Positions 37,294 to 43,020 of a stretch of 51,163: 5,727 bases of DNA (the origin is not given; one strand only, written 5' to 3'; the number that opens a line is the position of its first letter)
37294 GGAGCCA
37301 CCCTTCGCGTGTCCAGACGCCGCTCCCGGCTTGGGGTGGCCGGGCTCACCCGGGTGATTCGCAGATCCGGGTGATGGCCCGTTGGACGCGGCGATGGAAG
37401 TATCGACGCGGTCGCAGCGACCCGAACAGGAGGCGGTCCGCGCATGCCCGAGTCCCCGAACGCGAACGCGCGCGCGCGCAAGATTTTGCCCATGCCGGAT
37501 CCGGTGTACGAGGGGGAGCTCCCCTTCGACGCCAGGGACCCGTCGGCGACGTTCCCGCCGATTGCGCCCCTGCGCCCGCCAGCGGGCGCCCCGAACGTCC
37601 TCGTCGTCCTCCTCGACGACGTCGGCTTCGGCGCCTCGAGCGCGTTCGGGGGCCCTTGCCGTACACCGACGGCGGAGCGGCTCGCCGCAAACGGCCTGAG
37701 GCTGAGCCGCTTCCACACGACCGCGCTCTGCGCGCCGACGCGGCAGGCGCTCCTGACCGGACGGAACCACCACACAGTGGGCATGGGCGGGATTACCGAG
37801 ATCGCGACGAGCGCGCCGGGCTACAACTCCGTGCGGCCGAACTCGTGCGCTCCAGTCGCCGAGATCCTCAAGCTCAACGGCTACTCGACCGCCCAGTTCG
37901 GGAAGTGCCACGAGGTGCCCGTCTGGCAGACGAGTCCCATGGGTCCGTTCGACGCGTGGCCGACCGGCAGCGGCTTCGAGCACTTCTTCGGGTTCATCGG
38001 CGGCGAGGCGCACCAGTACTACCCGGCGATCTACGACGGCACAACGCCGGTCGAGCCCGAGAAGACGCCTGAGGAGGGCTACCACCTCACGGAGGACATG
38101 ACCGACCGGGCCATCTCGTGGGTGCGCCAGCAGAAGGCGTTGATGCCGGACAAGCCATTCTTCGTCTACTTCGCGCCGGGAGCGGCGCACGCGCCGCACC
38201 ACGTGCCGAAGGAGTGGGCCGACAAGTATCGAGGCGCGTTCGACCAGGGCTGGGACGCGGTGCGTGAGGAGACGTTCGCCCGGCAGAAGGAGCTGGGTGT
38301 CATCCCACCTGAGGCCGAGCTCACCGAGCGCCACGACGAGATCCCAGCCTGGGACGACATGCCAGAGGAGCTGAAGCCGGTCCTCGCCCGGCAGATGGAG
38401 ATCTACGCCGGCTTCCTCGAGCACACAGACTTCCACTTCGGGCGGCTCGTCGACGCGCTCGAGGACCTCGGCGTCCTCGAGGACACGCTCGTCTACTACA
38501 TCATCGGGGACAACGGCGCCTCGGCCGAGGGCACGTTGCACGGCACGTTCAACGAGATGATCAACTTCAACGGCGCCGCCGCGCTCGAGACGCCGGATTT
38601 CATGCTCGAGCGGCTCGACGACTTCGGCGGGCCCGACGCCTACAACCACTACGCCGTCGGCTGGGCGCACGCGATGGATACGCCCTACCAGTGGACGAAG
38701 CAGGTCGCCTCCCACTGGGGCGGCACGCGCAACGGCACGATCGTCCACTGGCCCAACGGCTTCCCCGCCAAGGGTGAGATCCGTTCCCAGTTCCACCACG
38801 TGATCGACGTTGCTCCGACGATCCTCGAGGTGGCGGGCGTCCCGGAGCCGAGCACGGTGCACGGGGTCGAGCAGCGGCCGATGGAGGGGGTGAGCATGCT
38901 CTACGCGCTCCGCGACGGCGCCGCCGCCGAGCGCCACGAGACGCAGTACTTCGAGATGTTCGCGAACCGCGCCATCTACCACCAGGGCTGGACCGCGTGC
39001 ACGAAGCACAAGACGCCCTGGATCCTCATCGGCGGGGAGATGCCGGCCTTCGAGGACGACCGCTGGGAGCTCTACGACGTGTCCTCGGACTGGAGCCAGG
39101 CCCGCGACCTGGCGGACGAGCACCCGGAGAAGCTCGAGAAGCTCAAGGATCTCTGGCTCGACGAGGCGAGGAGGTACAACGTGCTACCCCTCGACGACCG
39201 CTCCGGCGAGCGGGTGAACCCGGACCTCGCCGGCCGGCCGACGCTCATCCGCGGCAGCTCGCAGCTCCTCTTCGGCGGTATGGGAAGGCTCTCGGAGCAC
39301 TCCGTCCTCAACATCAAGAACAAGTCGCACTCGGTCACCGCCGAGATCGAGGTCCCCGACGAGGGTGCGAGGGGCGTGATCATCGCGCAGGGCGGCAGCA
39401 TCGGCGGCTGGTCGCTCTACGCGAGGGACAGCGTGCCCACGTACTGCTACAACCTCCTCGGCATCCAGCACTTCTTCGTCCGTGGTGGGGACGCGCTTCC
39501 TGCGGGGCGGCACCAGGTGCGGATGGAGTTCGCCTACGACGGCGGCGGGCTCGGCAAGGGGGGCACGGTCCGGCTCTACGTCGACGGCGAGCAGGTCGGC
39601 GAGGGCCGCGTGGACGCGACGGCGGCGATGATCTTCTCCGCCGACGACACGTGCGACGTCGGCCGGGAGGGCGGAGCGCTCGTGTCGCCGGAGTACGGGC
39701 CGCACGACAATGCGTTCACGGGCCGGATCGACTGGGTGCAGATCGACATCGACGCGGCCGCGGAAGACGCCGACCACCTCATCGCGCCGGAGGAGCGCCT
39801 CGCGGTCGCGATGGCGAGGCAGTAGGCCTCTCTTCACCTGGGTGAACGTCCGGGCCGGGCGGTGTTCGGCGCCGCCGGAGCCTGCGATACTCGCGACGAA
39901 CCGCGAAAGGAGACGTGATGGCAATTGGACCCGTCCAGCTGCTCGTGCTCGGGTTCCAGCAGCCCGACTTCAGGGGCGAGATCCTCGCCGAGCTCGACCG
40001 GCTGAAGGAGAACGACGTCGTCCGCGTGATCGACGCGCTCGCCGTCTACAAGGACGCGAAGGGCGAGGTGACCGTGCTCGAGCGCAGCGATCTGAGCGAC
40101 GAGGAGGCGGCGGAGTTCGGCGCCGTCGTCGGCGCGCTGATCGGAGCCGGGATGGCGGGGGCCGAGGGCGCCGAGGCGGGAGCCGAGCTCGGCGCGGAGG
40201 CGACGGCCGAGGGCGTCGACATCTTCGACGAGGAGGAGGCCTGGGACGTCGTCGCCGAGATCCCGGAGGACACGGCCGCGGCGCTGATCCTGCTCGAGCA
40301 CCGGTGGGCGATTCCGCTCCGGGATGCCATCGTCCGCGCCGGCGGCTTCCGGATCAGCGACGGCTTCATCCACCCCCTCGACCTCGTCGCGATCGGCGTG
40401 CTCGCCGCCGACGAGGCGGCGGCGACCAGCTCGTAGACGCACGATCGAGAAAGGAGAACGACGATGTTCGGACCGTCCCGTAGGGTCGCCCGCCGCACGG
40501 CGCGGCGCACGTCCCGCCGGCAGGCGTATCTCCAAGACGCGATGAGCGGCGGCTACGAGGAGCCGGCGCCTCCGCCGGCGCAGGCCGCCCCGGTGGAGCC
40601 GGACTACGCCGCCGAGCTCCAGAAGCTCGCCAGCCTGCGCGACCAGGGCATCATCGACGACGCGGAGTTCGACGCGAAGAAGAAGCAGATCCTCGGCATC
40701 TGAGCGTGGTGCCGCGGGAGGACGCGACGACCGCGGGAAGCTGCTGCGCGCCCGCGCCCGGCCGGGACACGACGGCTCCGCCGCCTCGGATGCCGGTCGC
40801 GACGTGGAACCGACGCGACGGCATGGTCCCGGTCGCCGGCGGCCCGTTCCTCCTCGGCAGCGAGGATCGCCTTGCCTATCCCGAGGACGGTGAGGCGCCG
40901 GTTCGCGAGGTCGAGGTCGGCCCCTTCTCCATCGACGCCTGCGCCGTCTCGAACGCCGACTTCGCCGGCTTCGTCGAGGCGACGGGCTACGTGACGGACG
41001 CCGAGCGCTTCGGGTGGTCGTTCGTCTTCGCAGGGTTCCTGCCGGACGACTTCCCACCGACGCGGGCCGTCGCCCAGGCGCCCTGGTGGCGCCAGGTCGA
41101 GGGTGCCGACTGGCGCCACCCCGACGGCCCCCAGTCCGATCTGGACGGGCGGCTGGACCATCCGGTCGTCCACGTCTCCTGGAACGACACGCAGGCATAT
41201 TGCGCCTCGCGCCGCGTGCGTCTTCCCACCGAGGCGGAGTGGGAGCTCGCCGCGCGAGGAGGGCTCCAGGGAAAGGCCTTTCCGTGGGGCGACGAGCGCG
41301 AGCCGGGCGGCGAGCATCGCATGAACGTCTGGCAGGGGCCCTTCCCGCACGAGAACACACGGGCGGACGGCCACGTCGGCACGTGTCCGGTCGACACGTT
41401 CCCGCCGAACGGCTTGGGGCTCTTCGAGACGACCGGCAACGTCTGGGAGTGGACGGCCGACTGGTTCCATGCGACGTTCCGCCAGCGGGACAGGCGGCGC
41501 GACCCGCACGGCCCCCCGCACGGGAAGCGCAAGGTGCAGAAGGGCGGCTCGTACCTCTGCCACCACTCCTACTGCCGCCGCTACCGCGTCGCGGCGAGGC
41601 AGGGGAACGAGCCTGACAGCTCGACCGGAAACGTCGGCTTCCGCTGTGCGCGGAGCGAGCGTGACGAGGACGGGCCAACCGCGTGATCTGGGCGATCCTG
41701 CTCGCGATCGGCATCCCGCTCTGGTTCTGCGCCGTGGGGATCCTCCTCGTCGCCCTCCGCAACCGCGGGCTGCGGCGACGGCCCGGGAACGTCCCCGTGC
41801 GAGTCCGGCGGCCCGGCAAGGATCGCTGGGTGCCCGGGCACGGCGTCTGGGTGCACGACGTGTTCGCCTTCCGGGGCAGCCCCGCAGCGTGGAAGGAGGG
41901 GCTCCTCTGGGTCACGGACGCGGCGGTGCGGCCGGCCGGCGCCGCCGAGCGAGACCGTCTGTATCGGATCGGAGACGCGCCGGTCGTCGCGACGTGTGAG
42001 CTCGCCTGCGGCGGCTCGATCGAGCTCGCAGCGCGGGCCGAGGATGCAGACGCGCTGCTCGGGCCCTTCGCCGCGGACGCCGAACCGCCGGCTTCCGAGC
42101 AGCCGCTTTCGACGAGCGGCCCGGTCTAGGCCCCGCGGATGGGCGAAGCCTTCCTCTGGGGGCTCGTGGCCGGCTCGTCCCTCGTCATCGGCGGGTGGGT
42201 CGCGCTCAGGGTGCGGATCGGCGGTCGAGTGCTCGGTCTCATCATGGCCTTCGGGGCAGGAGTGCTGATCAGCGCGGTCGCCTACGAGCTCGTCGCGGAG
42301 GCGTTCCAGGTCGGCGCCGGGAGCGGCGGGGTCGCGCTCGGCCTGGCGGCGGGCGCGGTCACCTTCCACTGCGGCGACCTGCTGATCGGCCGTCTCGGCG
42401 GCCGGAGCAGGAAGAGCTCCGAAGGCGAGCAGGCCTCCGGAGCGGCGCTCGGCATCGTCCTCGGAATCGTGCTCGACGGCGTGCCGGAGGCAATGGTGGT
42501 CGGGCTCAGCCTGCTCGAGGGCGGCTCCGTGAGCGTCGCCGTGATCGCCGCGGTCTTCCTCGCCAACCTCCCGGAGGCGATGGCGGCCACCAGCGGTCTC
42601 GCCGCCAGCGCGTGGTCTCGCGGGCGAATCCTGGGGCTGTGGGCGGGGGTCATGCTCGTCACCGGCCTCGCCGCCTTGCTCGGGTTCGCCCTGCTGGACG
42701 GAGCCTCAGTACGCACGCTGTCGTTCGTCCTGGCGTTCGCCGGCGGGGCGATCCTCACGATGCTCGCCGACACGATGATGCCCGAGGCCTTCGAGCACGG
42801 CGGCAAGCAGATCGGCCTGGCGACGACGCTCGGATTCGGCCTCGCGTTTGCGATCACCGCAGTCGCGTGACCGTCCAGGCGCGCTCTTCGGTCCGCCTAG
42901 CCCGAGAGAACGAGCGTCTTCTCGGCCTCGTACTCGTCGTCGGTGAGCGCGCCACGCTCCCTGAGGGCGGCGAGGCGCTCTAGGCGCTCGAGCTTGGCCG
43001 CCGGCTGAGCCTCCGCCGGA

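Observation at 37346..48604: Recurrent three-box DNA element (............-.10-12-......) in front of five transcription units: candidate undescribed regulon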

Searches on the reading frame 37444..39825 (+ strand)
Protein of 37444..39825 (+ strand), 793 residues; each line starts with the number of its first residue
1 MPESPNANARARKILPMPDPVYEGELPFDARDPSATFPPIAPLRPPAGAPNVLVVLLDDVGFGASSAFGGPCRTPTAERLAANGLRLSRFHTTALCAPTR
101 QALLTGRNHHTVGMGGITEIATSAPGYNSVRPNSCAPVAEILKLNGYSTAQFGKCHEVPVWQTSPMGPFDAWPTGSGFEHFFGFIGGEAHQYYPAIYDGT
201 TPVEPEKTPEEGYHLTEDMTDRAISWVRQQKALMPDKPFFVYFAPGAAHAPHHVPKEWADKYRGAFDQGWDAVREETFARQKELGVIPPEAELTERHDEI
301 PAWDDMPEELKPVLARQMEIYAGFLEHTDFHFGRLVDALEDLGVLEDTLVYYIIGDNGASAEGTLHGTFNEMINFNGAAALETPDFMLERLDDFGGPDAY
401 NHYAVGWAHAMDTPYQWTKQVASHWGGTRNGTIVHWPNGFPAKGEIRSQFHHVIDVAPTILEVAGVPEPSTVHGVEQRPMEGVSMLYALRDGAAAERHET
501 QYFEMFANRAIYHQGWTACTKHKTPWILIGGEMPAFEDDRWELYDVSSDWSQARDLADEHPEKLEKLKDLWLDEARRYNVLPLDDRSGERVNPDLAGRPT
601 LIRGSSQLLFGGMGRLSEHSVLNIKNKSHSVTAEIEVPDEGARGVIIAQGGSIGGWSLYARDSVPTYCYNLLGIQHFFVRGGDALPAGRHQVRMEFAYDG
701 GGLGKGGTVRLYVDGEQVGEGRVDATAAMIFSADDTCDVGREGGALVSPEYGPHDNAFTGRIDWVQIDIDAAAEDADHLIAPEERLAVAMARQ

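Call 6: search_protein_families(library=pfam, proteins=[window:37444-39825:+], max_evalue=0.01)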
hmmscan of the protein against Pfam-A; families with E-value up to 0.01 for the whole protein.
window:37444-39825:+ (793 aa): 3 families
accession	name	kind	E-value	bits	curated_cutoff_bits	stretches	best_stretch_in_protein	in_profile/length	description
PF00884.28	Sulfatase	-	5.3e-65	220.1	25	1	50-466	1-301/301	Sulfatase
PF16347.10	SGSH_C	-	1e-07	32.7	29.3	1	431-560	19-135/154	N-sulphoglucosamine sulphohydrolase, C-terminal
PF13385.13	Laminin_G_3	-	7.5e-05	23.3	27.6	1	622-767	12-140/151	Concanavalin A-like lectin/glucanases superfamily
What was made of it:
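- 37444..39825 (+): Target unit 1: arylsulfatase (Sulfatase plus a C-terminal lectin-like domain). call 6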

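Call 10: find_encoding_contigs(protein=window:37444-39825:+, flank=10000, max_places=6)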
Protein window:37444-39825:+ (793 aa): 2 contigs read that carry it; 2 places shown.
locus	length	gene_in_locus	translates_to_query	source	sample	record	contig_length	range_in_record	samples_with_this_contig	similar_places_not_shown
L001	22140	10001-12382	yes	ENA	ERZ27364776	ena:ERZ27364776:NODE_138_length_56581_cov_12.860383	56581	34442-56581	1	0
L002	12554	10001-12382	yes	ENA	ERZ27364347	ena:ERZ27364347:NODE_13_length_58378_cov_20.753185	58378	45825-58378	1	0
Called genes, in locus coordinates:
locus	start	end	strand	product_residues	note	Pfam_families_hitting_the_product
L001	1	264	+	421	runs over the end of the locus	PF00749:tRNA-synt_1c, PF19269:Anticodon_2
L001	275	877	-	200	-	-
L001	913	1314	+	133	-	PF00072:Response_reg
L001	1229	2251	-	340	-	PF03706:LPG_synthase_TM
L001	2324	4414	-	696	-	PF01663:Phosphodiest (faint), PF00884:Sulfatase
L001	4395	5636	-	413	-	-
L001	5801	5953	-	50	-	-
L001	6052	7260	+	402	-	-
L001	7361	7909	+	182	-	PF01872:RibD_C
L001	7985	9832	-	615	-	PF07730:HisKA_3, PF02518:HATPase_c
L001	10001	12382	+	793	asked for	PF00884:Sulfatase, PF16347:SGSH_C (weak)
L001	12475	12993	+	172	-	-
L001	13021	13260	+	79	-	PF09851:SHOCT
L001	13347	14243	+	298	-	PF03781:FGE-sulfatase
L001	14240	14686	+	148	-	-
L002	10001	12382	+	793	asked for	PF00884:Sulfatase, PF16347:SGSH_C (weak)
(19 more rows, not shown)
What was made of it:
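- On LAL / MalT-like STAND regulator (protein 44311-46566): WHD_MalT is listed for the same gene in call 10.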

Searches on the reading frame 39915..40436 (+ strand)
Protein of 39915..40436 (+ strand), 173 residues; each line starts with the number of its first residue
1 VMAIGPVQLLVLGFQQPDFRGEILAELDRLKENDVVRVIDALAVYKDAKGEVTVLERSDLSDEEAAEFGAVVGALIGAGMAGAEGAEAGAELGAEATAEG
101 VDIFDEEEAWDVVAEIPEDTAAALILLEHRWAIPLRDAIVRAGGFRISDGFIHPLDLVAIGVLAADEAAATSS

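Call 6: search_protein_families(library=pfam, proteins=[window:39915-40436:+], max_evalue=0.01)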
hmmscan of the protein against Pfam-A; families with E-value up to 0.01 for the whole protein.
window:39915-40436:+ (173 aa): 1 family
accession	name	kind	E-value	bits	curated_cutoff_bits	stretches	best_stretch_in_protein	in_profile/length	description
PF19850.4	DUF6325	-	5.7e-05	23.7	23.4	1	4-98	2-92/141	Family of unknown function (DUF6325)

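Call 46: search_protein_families(library=ncbifam, max_evalue=0.001, proteins=[window:39915-40436:+])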
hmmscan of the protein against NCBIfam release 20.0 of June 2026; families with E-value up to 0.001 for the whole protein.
window:39915-40436:+ (173 aa): 0 families

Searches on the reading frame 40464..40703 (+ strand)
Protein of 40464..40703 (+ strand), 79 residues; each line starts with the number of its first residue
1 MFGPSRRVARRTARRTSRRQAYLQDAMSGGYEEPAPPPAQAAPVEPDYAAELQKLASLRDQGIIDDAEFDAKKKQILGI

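Call 6: search_protein_families(library=pfam, proteins=[window:40464-40703:+], max_evalue=0.01)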
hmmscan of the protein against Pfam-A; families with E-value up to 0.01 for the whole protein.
window:40464-40703:+ (79 aa): 2 families
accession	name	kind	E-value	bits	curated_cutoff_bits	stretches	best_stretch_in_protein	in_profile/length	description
PF09851.14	SHOCT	-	1.3e-10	41.1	27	1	50-77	1-28/28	Short C-terminal domain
PF05120.17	GvpG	-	0.0084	16.7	30.6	0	50-77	35-62/67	Gas vesicle protein G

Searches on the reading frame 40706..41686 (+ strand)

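Call 6: search_protein_families(library=pfam, proteins=[window:40706-41686:+], max_evalue=0.01)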
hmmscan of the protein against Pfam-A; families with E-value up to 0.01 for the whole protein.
window:40706-41686:+ (326 aa): 1 family
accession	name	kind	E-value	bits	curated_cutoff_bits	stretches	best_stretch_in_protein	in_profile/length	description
PF03781.23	FGE-sulfatase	-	1.8e-79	267.4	23.3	1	38-316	3-255/255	Sulfatase-modifying factor enzyme 1-like domain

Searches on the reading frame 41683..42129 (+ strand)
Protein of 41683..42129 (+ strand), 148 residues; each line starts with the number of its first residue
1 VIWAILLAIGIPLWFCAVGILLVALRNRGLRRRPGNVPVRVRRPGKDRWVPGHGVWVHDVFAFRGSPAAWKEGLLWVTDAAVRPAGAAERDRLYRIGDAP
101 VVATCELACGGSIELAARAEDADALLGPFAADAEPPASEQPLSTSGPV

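Call 6: search_protein_families(library=pfam, proteins=[window:41683-42129:+], max_evalue=0.01)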
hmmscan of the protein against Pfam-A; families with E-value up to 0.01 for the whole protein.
window:41683-42129:+ (148 aa): 1 family
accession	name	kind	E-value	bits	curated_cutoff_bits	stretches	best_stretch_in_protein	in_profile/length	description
PF10739.15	DUF2550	-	0.004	17.6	27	1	15-70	3-54/127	Protein of unknown function (DUF2550)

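Call 46: search_protein_families(library=ncbifam, max_evalue=0.001, proteins=[window:41683-42129:+])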
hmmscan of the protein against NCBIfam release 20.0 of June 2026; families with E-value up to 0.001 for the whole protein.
window:41683-42129:+ (148 aa): 0 families

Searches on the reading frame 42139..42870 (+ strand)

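Call 6: search_protein_families(library=pfam, proteins=[window:42139-42870:+], max_evalue=0.01)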
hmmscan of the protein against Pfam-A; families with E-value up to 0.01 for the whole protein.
window:42139-42870:+ (243 aa): 1 family
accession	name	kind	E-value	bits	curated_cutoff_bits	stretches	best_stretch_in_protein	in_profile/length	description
PF02535.28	Zip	-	1.5e-05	24.9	35.1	1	93-239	168-322/323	ZIP Zinc transporter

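Call 46: search_protein_families(library=ncbifam, max_evalue=0.001, proteins=[window:42139-42870:+])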
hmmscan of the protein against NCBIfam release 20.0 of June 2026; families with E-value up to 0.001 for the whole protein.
window:42139-42870:+ (243 aa): 1 family
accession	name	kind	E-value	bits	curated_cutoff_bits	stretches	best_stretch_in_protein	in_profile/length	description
NF003243.0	PRK04201.1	equivalog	1.9e-07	30.6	252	1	4-227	8-248/266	zinc transporter ZupT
